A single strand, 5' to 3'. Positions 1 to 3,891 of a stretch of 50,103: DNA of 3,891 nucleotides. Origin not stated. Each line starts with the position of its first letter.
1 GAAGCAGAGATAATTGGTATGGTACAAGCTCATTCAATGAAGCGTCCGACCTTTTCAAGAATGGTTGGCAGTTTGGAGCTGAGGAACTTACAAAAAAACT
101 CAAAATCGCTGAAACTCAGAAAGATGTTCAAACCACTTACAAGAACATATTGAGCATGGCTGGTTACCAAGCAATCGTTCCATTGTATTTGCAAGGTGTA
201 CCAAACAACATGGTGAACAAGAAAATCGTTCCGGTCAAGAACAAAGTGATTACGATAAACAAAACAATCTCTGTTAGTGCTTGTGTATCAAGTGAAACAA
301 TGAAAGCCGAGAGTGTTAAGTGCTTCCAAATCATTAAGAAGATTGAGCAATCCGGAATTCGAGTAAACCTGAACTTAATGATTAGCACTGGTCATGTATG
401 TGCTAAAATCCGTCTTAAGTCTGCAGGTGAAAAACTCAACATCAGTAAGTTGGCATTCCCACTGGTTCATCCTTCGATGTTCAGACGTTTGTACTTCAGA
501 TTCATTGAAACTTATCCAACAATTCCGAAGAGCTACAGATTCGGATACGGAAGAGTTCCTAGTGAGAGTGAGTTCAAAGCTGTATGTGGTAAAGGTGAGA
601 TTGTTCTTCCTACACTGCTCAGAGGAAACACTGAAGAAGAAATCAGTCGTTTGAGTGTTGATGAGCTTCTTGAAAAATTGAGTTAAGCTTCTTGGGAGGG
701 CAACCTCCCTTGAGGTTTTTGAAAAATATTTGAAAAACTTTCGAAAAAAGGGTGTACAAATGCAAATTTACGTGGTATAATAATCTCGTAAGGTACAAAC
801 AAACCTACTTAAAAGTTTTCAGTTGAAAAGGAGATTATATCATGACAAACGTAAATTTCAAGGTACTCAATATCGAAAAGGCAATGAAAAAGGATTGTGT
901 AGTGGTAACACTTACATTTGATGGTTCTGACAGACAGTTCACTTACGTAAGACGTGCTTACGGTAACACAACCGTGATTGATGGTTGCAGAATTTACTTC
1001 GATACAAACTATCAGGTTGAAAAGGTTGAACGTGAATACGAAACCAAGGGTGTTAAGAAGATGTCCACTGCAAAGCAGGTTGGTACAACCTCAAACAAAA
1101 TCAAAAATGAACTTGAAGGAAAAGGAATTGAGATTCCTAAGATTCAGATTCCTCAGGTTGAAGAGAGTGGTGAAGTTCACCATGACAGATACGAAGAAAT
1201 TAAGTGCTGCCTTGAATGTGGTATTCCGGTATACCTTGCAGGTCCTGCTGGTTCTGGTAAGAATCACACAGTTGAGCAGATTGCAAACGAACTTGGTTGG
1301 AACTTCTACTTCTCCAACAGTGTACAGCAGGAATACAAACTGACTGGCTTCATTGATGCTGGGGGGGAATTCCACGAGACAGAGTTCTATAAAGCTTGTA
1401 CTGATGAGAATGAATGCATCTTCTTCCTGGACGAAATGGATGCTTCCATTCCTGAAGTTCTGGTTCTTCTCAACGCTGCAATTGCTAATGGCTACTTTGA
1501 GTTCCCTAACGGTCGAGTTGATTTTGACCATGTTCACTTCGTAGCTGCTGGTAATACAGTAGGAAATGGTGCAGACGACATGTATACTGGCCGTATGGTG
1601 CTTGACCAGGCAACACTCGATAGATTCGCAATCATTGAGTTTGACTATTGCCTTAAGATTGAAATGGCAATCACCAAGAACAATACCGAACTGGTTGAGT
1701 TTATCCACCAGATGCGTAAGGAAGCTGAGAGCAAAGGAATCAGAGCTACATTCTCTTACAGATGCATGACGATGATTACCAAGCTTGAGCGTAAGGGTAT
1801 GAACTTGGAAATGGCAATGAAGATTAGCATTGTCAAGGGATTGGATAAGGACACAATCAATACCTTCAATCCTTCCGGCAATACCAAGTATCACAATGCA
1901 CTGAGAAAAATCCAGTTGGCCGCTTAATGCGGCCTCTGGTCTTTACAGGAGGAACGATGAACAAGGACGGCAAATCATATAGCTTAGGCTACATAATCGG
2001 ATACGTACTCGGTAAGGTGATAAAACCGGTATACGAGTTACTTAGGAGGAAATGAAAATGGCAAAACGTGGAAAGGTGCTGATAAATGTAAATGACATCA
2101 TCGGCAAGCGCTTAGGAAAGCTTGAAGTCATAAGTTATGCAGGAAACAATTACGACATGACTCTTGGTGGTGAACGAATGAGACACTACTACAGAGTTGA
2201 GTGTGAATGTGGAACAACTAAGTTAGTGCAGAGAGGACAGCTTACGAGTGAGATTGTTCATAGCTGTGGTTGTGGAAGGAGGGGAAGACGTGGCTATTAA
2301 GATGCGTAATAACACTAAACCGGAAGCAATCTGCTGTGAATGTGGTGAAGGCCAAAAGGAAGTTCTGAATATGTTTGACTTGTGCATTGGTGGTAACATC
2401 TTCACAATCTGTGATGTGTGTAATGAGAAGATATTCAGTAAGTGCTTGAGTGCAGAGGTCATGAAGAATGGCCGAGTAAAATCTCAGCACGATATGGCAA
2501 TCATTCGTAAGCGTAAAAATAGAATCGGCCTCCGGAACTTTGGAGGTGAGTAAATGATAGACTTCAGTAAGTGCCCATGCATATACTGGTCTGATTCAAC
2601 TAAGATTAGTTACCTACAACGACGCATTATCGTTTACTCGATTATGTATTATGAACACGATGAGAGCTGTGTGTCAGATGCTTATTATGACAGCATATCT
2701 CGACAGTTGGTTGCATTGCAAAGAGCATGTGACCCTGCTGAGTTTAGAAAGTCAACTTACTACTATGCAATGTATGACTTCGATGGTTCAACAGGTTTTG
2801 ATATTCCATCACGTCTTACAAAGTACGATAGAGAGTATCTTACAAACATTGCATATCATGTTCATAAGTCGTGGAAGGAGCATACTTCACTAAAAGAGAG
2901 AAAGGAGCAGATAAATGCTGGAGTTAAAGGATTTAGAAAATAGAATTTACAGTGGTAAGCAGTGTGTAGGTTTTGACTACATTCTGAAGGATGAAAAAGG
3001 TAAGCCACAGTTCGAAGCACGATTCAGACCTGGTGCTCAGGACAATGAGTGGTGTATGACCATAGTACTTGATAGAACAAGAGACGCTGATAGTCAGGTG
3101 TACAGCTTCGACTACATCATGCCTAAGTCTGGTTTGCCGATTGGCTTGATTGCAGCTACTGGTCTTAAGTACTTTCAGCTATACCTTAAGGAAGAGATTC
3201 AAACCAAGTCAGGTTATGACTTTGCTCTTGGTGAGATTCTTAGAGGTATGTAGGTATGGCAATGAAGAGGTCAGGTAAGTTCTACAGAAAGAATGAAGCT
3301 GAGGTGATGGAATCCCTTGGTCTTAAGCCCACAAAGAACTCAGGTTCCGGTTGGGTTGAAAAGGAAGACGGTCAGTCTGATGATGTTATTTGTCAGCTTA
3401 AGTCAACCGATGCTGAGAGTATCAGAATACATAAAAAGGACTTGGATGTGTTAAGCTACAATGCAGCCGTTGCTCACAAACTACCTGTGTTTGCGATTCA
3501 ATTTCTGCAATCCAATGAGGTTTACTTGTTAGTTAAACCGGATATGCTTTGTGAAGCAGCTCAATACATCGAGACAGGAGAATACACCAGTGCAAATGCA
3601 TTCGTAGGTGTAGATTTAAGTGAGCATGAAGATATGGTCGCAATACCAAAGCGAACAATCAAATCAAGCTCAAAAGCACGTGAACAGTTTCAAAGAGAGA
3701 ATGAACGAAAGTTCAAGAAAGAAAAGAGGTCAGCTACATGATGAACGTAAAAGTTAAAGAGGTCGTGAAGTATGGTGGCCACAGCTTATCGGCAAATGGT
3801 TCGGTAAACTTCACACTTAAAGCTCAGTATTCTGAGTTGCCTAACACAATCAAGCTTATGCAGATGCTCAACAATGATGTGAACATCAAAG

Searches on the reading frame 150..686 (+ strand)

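Call 52: search_protein_families(library=phrogs, max_evalue=0.01, proteins=[window:150-686:+])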
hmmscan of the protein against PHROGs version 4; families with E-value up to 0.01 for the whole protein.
window:150-686:+ (178 aa): 2 families
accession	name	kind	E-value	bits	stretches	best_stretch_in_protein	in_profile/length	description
phrog_1909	-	unknown function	3.1e-24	86.7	1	1-165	96-275/287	-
phrog_7005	-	unknown function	4.3e-07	30.5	1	3-136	104-241/281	-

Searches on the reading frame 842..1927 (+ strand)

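Call 55: search_protein_families(library=phrogs, max_evalue=0.001, proteins=[window:842-1927:+])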
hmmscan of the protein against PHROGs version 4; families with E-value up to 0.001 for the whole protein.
window:842-1927:+ (361 aa): 4 families
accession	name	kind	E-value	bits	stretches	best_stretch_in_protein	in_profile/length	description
phrog_249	-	moron, auxiliary metabolic gene and host takeover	2.2e-50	173.1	1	61-345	54-366/380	porphyrin biosynthesis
phrog_1297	-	other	8.3e-09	35.9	1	117-294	14-199/356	ATPase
phrog_3757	-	unknown function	0.00013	22.5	0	130-156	129-155/367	-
phrog_168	-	DNA, RNA and nucleotide metabolism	0.00015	22.6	1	131-276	46-166/314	clamp loader of DNA polymerase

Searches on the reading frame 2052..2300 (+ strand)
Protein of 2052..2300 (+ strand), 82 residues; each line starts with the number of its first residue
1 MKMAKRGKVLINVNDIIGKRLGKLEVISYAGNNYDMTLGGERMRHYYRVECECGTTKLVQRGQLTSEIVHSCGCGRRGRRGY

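Call 52: search_protein_families(library=phrogs, max_evalue=0.01, proteins=[window:2052-2300:+])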
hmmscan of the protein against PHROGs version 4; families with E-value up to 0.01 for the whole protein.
window:2052-2300:+ (82 aa): 2 families
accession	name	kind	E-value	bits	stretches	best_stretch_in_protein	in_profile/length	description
phrog_374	-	DNA, RNA and nucleotide metabolism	1.9e-12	47.8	1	12-77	193-252/617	HNH endonuclease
phrog_18493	-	unknown function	0.0021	19.1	1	12-74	56-108/136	-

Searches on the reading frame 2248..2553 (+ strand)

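Call 52: search_protein_families(library=phrogs, max_evalue=0.01, proteins=[window:2248-2553:+])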
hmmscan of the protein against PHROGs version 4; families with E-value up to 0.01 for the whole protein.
window:2248-2553:+ (101 aa): 0 families

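Call 59: search_protein_families(library=pfam, max_evalue=1, proteins=[window:2248-2553:+])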
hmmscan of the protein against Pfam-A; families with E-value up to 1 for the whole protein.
window:2248-2553:+ (101 aa): 1 family
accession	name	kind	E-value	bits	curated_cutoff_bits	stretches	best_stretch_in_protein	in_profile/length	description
PF05191.20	ADK_lid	-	0.44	10.9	26.6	0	54-62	23-31/36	Adenylate kinase, active site lid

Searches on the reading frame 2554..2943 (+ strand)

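Call 52: search_protein_families(library=phrogs, max_evalue=0.01, proteins=[window:2554-2943:+])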
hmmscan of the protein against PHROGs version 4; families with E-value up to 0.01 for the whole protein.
window:2554-2943:+ (129 aa): 3 families
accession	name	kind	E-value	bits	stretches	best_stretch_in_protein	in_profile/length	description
phrog_6466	-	DNA, RNA and nucleotide metabolism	2.3e-17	64.2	1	17-93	12-87/104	DNA ligase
phrog_3869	-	DNA, RNA and nucleotide metabolism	0.00011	21.8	1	15-64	6-55/656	NAD-dependent DNA ligase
phrog_31323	-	unknown function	0.00073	20.8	1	18-54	6-42/128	-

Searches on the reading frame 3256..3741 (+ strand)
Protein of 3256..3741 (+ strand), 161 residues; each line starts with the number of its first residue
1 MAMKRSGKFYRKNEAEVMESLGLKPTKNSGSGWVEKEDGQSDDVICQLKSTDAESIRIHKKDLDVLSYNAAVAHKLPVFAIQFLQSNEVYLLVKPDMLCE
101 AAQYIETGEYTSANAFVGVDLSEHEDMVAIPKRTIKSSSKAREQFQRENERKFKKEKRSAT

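Call 52: search_protein_families(library=phrogs, max_evalue=0.01, proteins=[window:3256-3741:+])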
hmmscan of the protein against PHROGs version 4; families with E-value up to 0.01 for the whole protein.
window:3256-3741:+ (161 aa): 1 family
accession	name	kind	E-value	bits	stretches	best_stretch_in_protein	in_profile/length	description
phrog_2002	-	DNA, RNA and nucleotide metabolism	1.2e-15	58.6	1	11-109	20-121/130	Holliday junction resolvase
